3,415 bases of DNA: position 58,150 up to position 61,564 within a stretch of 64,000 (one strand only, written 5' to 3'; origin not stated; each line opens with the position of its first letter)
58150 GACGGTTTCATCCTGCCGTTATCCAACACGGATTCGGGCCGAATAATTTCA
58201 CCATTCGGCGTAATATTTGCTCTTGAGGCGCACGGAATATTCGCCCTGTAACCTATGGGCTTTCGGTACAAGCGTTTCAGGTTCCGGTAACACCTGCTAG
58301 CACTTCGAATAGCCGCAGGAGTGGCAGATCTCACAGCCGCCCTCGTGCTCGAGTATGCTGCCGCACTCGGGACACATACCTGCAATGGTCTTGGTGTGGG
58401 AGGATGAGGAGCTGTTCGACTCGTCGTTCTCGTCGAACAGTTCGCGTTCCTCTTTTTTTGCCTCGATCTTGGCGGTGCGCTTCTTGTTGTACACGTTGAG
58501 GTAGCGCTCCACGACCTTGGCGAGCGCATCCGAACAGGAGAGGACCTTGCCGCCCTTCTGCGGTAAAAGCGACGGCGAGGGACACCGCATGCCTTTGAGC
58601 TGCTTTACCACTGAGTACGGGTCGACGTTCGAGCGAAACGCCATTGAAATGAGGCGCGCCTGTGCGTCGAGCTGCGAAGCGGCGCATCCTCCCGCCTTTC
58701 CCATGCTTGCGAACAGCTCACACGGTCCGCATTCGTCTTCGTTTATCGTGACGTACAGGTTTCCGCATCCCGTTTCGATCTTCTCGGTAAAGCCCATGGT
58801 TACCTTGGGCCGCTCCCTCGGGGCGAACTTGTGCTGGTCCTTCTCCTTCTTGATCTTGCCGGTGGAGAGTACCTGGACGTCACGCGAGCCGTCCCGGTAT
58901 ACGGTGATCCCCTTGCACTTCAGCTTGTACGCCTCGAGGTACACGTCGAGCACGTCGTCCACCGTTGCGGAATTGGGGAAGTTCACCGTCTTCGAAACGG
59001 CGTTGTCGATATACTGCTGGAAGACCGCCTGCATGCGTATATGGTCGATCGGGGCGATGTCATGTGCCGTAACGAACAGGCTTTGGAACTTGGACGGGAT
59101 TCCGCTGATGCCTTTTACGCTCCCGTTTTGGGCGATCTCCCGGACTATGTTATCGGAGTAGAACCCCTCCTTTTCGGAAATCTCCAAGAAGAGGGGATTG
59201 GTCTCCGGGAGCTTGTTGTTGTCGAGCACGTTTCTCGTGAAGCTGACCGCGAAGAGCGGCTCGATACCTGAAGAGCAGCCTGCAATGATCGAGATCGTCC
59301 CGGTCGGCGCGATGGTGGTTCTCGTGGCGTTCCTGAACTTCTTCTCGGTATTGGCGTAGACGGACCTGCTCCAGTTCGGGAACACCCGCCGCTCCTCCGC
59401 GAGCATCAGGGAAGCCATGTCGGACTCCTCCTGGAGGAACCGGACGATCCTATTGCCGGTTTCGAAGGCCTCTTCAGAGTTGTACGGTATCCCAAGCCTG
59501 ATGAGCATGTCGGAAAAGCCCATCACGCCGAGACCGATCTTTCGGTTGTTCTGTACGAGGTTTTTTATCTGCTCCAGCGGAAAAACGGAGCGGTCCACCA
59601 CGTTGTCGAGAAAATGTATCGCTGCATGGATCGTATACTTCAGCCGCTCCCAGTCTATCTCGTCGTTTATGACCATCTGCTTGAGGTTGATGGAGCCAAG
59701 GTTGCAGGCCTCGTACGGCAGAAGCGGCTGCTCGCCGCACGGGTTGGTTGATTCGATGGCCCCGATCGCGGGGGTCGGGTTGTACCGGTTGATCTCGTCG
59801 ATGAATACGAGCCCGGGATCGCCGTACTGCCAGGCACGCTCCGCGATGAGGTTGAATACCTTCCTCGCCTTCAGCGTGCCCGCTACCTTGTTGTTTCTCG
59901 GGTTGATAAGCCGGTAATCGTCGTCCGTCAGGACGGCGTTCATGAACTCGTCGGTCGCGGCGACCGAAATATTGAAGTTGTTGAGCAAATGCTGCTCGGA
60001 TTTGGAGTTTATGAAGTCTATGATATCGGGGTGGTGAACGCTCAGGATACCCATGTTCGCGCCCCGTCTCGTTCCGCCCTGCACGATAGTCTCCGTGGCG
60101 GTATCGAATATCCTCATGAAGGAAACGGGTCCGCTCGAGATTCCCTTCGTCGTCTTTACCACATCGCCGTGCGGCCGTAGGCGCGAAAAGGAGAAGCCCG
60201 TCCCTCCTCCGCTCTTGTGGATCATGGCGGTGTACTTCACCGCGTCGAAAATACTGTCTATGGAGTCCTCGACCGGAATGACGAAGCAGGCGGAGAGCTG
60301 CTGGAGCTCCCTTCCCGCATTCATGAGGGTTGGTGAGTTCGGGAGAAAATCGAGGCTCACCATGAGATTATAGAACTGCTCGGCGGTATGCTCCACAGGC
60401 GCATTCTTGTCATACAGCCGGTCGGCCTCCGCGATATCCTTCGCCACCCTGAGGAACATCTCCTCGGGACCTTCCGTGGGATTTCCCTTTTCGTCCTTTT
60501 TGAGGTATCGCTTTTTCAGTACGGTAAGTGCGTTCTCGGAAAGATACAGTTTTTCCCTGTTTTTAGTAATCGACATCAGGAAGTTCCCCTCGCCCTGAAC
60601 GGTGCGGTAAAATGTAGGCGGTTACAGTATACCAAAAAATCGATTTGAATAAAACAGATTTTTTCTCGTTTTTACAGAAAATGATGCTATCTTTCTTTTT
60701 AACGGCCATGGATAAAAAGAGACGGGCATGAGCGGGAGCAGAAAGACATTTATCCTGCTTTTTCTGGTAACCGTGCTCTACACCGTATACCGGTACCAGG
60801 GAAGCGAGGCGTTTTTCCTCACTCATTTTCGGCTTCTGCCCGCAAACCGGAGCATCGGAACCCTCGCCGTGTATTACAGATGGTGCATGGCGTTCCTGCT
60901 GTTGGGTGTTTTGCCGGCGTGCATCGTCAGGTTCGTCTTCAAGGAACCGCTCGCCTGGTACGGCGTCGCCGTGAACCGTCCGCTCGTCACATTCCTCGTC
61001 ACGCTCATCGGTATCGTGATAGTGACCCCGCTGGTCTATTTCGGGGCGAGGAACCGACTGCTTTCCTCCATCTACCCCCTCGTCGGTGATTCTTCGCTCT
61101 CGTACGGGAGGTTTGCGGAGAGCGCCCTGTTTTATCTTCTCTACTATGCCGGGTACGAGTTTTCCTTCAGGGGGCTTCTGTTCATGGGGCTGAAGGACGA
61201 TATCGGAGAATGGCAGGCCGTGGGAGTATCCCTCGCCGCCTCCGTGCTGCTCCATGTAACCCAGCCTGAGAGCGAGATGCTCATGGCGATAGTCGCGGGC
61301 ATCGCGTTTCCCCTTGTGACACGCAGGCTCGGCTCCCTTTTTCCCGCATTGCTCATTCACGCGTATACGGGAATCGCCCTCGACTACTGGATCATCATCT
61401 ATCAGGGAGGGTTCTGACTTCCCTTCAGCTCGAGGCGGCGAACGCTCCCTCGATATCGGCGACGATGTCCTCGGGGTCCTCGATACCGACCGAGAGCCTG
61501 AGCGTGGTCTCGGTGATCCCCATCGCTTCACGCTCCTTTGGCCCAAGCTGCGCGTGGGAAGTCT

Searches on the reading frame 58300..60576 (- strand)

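Call 48: search_protein_families(library=ncbifam, proteins=[window:58300-60576:-], max_evalue=0.001)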
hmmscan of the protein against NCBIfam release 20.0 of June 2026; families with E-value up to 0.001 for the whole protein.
window:58300-60576:- (759 aa): 21 families
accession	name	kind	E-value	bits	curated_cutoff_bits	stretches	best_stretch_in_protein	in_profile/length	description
NF006417.0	PRK08665.1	equivalog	0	1177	961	1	4-759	4-758/759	vitamin B12-dependent ribonucleotide reductase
NF005010.0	PRK06406.1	subfamily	2.8e-252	839.3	1125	2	54-583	209-738/771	vitamin B12-dependent ribonucleotide reductase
TIGR02504.1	NrdJ_Z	equivalog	6.7e-220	731.7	399.95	1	17-570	2-606/606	adenosylcobalamin-dependent ribonucleoside-diphosphate reductase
NF006207.0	PRK08332.1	equivalog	6.4e-133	444.7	2400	5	414-586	1406-1576/1684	vitamin B12-dependent ribonucleotide reductase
NF005122.0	PRK06556.1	equivalog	9.3e-123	410.9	859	3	401-725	528-885/960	vitamin B12-dependent ribonucleotide reductase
TIGR02506.1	NrdE_NrdA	equivalog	1.3e-103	347.6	341.05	3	16-230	3-219/616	ribonucleoside-diphosphate reductase subunit alpha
NF005991.0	PRK08115.1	equivalog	5.5e-92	309.1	854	3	230-410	428-611/858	vitamin B12-dependent ribonucleotide reductase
NF006577.0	PRK09102.1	equivalog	4.3e-90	302.7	620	1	5-578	18-584/604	ribonucleoside-diphosphate reductase subunit alpha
NF005736.0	PRK07562.1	equivalog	3.2e-78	263.5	1737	4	200-404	396-602/1222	vitamin B12-dependent ribonucleotide reductase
NF005401.0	PRK06948.1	subfamily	3.3e-78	263.8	906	1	17-574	18-594/604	ribonucleotide reductase-like protein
NF005101.0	PRK06539.1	equivalog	7.3e-78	262.4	988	3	17-228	153-362/822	ribonucleoside-diphosphate reductase subunit alpha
NF005544.0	PRK07207.1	equivalog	3.3e-75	253.6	965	3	16-228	300-509/965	ribonucleoside-diphosphate reductase subunit alpha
NF009029.0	PRK12365.1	equivalog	9.8e-62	209.2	1350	3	235-405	626-800/1046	ribonucleoside-diphosphate reductase subunit alpha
NF006279.0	PRK08447.1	equivalog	1.5e-60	205.5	1082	2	16-230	141-353/789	ribonucleoside-diphosphate reductase subunit alpha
NF006665.0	PRK09209.1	equivalog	4.9e-57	193.7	1057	2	3-230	148-374/761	ribonucleoside-diphosphate reductase subunit alpha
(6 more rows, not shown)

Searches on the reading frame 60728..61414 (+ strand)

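Call 46: search_protein_families(library=pfam, proteins=[window:60728-61414:+], max_evalue=0.001)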
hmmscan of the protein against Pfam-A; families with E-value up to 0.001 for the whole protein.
window:60728-61414:+ (229 aa): 1 family
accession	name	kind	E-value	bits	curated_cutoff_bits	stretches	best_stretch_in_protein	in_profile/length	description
PF02517.21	Rce1-like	-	4.1e-09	37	22.4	1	136-213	12-89/93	Type II CAAX prenyl endopeptidase Rce1-like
